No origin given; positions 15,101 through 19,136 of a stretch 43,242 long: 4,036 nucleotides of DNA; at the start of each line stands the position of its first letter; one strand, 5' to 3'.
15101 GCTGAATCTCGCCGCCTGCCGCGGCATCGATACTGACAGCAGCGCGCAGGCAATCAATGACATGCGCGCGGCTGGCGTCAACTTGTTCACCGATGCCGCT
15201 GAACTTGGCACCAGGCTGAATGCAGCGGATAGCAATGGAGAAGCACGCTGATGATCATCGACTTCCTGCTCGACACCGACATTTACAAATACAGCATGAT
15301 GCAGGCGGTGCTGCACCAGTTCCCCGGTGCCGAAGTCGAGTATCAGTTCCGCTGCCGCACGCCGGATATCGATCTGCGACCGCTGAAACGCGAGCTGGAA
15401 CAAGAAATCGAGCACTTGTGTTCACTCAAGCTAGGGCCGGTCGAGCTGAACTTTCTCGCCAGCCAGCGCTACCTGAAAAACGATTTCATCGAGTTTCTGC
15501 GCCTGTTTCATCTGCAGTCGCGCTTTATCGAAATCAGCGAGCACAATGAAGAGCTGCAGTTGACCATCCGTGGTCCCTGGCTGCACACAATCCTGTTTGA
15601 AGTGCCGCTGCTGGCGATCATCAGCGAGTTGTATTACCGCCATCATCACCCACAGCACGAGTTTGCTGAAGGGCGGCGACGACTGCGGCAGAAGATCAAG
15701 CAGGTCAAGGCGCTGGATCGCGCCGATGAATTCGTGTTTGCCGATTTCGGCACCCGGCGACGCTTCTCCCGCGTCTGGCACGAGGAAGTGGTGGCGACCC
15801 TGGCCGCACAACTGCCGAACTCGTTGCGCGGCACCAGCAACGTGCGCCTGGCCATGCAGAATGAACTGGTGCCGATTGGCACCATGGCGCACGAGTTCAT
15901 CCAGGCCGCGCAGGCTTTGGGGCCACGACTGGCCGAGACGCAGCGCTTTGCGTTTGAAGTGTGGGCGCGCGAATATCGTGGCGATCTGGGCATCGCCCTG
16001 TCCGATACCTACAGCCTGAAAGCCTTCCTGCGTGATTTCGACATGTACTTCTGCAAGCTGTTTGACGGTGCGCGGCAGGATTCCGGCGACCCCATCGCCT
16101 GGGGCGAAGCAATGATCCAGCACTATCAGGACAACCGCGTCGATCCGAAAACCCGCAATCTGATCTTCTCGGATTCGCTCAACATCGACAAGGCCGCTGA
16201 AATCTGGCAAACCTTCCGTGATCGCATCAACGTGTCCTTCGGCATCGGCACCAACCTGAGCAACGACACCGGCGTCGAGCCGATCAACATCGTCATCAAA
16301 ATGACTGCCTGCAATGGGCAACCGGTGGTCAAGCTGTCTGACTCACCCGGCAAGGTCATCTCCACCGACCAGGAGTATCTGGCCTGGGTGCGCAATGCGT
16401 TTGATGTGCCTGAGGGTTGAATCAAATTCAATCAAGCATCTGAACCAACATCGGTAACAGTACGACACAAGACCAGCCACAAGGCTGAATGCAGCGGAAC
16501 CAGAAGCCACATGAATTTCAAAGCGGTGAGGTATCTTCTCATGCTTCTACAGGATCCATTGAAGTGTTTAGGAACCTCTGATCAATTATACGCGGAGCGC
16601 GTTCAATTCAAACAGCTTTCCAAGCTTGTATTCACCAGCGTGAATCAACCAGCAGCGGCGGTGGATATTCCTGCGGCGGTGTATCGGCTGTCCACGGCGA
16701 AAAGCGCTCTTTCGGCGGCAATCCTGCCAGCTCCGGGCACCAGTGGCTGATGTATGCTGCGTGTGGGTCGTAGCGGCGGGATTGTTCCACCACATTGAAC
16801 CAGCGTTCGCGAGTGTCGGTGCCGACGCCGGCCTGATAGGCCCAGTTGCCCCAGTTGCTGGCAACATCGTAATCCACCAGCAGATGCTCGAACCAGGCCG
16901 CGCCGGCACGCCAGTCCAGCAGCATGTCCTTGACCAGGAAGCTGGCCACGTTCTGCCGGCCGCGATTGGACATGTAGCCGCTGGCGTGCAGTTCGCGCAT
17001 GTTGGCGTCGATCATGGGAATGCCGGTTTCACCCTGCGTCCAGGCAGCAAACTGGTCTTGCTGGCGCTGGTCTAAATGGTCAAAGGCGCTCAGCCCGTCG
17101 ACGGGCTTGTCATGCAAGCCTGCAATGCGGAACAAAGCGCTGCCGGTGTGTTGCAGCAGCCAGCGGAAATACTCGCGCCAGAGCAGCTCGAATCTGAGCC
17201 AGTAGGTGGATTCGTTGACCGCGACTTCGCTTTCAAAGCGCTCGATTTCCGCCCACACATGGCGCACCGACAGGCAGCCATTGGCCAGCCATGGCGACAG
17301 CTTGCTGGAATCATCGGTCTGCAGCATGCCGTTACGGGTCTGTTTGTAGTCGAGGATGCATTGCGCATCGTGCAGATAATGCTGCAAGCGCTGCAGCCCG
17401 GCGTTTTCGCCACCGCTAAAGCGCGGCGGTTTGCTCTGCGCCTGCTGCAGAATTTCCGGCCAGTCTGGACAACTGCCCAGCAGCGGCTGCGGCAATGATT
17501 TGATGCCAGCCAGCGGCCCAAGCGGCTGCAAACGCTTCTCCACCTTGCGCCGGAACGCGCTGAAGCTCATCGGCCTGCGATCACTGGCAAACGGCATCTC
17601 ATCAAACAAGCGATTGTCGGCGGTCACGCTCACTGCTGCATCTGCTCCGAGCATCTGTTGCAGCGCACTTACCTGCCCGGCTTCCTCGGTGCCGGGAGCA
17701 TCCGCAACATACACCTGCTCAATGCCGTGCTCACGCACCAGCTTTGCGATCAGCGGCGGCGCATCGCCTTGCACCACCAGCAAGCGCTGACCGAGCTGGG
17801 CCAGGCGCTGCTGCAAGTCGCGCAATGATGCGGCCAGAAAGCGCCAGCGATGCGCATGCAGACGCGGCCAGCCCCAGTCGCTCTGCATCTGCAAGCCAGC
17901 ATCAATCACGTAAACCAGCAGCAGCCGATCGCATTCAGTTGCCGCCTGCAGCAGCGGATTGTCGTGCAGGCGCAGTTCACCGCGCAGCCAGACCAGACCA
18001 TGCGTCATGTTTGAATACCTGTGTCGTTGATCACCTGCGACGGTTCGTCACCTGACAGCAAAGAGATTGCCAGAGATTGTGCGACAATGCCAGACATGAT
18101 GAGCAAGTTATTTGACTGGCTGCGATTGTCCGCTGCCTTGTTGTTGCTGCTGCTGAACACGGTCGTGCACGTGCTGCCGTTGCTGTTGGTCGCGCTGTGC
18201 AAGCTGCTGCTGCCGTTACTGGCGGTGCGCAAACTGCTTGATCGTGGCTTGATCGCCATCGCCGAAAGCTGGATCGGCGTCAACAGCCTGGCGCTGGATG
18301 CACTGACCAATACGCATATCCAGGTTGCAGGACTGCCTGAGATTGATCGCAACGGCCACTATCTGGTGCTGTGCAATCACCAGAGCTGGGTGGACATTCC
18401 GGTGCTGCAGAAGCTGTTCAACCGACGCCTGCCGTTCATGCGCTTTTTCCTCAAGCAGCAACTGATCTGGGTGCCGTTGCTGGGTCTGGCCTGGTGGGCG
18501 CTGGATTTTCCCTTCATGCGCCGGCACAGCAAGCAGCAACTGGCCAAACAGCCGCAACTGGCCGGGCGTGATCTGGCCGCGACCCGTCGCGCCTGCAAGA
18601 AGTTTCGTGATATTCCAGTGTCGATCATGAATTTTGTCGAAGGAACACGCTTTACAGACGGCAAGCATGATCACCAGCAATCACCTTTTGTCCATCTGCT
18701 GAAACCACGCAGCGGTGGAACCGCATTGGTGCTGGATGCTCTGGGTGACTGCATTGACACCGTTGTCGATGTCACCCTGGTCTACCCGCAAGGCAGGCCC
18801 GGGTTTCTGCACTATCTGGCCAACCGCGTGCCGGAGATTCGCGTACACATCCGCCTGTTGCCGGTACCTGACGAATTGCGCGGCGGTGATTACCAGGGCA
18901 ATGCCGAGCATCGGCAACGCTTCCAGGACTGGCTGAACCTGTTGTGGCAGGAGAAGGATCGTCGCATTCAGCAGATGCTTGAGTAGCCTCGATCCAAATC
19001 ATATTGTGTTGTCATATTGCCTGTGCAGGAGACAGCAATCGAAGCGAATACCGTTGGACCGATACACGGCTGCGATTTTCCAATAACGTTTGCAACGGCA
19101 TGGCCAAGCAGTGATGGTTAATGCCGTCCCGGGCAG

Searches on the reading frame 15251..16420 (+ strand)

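Call 72: search_protein_families(library=pfam, proteins=[window:15251-16420:+], max_evalue=0.00001)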
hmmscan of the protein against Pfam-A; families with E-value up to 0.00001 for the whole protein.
window:15251-16420:+ (389 aa): 2 families
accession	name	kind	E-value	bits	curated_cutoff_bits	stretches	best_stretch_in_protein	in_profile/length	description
PF04095.22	NAPRTase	-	8.8e-68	229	20.8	1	161-388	1-239/239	Nicotinate phosphoribosyltransferase (NAPRTase) family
PF17767.7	NAPRTase_N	-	1.5e-35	122.7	32.6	1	7-125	1-125/125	Nicotinate phosphoribosyltransferase (NAPRTase) N-terminal domain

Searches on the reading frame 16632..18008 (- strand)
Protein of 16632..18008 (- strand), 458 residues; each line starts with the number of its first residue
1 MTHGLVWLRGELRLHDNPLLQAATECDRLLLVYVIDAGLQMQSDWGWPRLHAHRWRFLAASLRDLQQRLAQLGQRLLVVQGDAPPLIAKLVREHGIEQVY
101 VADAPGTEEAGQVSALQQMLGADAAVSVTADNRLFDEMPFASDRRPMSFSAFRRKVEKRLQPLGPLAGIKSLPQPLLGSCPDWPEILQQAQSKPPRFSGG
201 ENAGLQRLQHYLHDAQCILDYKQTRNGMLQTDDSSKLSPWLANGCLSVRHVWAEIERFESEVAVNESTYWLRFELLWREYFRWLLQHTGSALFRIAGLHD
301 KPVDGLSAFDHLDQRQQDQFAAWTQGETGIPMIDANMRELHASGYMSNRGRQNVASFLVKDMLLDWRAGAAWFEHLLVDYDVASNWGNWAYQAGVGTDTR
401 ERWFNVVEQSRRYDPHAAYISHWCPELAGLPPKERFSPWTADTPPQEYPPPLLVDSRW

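Call 72: search_protein_families(library=pfam, proteins=[window:16632-18008:-], max_evalue=0.00001)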
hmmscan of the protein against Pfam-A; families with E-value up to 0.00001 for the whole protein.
window:16632-18008:- (458 aa): 2 families
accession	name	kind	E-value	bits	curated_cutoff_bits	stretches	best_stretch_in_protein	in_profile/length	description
PF03441.19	FAD_binding_7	-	4.7e-57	193.1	27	1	273-448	3-183/203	FAD binding domain of DNA photolyase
PF00875.24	DNA_photolyase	-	8.2e-30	104.4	26.6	1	5-161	2-157/164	DNA photolyase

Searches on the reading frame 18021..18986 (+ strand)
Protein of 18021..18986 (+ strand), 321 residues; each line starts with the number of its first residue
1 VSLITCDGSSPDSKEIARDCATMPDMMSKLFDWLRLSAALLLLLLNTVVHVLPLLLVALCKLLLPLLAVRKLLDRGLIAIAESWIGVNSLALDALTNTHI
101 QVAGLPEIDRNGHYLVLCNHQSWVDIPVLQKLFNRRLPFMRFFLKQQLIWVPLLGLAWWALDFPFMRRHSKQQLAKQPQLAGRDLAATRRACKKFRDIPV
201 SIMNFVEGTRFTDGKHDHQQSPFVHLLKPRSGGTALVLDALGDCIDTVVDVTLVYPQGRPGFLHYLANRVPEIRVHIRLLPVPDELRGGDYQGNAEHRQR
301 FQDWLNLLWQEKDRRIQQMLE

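Call 72: search_protein_families(library=pfam, proteins=[window:18021-18986:+], max_evalue=0.00001)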
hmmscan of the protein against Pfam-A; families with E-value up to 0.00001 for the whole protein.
window:18021-18986:+ (321 aa): 1 family
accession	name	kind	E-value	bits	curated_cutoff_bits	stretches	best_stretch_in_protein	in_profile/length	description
PF01553.26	Acyltransferase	-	1.9e-14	54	23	1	99-218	1-109/132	Acyltransferase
